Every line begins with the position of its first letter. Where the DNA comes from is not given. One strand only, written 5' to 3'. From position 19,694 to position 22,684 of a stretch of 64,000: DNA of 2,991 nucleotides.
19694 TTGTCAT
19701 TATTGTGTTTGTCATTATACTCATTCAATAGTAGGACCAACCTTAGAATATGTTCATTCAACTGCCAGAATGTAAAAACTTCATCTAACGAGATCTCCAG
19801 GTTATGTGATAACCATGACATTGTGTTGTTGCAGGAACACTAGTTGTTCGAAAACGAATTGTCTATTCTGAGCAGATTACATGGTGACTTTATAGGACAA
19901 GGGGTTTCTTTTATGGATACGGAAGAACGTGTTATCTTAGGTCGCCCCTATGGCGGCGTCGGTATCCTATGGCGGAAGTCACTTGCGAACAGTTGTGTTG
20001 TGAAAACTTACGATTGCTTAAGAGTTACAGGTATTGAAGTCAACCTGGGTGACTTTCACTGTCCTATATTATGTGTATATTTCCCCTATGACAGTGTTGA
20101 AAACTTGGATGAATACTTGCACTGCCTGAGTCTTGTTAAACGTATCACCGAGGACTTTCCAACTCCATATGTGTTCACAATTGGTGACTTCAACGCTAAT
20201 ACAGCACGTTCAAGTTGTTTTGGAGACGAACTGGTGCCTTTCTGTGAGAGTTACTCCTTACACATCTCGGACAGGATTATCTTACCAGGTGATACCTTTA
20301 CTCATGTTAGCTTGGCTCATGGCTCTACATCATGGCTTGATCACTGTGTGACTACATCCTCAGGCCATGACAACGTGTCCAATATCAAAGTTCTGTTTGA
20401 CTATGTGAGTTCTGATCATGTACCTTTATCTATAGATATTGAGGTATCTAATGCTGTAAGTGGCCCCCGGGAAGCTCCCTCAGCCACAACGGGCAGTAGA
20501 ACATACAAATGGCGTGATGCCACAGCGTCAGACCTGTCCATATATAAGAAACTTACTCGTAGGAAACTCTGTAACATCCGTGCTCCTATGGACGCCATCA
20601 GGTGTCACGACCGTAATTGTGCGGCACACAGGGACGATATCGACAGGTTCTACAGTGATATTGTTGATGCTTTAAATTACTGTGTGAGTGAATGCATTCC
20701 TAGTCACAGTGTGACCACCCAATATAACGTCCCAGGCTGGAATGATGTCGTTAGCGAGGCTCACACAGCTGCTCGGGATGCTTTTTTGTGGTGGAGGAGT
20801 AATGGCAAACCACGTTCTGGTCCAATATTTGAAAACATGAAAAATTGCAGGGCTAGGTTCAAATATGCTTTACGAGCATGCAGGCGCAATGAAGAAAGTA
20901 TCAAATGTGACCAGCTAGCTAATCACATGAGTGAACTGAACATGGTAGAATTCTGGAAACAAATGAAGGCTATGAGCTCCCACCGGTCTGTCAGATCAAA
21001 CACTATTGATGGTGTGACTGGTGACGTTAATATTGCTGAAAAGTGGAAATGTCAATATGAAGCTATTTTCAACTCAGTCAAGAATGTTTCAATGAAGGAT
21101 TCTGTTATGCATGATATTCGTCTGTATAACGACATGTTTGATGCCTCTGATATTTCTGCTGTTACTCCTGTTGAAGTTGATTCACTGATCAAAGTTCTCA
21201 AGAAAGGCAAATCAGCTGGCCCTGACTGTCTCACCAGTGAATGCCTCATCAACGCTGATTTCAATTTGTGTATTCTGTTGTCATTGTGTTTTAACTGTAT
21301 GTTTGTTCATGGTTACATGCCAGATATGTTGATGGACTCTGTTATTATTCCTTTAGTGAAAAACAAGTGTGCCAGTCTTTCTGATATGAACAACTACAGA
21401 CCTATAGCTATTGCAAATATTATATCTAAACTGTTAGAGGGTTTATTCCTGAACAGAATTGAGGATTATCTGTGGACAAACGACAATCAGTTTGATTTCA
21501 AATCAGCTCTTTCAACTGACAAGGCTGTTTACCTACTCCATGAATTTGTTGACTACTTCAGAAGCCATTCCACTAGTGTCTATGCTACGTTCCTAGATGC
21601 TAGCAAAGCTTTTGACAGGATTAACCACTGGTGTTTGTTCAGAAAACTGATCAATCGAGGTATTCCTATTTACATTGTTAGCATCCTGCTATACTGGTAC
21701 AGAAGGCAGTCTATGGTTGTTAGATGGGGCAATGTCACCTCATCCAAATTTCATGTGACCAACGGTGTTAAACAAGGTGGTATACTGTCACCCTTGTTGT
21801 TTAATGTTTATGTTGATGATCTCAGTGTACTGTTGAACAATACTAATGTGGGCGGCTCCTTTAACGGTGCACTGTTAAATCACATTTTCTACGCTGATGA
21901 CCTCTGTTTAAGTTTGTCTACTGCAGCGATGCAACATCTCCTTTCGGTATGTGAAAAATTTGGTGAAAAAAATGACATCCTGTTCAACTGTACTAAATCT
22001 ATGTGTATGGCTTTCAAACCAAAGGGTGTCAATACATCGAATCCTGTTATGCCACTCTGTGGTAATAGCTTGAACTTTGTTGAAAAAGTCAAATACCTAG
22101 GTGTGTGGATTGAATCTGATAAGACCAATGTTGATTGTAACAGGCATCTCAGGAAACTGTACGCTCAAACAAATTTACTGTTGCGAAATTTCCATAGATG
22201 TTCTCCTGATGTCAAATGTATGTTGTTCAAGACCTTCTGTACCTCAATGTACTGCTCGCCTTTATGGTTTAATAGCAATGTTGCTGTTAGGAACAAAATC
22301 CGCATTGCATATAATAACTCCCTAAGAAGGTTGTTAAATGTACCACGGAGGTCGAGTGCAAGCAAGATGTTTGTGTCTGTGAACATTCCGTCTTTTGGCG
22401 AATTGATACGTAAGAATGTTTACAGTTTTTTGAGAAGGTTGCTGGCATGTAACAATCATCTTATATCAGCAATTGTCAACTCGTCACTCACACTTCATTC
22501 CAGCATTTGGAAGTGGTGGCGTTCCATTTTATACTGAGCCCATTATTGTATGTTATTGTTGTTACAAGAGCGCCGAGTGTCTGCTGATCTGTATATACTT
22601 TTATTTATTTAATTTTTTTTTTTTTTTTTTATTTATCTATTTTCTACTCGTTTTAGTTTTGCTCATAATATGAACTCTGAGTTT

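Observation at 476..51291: Unusual predicted architecture: repeated NPF and PxxP modules fused to an APOL domain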

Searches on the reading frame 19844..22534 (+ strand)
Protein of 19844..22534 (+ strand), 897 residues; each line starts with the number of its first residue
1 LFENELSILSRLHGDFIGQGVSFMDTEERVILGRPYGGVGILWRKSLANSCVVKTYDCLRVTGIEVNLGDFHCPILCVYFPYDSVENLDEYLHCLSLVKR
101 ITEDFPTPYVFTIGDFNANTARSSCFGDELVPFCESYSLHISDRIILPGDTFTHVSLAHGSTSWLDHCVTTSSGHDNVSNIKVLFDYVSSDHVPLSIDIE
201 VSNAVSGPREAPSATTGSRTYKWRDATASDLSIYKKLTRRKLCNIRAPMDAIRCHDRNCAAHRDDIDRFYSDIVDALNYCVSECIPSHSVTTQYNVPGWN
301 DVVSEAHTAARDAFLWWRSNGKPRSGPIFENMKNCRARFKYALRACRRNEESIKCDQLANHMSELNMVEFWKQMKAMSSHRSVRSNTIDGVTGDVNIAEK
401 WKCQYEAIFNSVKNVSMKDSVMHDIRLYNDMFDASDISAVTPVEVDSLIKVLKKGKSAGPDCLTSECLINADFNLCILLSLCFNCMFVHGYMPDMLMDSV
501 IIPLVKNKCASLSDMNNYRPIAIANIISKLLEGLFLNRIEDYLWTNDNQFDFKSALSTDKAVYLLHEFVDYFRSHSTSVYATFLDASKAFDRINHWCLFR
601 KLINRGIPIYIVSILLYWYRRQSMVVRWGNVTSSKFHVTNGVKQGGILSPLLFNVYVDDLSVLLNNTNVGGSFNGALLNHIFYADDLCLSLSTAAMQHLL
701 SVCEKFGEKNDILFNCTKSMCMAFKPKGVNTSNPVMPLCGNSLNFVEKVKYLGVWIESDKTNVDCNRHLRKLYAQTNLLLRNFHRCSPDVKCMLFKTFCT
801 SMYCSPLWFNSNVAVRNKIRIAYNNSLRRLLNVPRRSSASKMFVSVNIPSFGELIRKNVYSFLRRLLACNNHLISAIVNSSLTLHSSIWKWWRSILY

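Call 5: search_protein_families(library=pfam, proteins=[window:19844-22534:+], max_evalue=0.01)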
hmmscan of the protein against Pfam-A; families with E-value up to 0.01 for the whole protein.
window:19844-22534:+ (897 aa): 3 families
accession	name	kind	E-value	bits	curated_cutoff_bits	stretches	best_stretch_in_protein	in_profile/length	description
PF00078.32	RVT_1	-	1.1e-28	100.8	29.6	1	515-756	6-205/205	Reverse transcriptase (RNA-dependent DNA polymerase)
PF14529.12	Exo_endo_phos_2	-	8.8e-08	32.5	27.4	1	76-194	4-115/117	Endonuclease-reverse transcriptase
PF03372.29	Exo_endo_phos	-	0.00096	19.4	24.5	1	33-192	67-225/225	Endonuclease/Exonuclease/phosphatase family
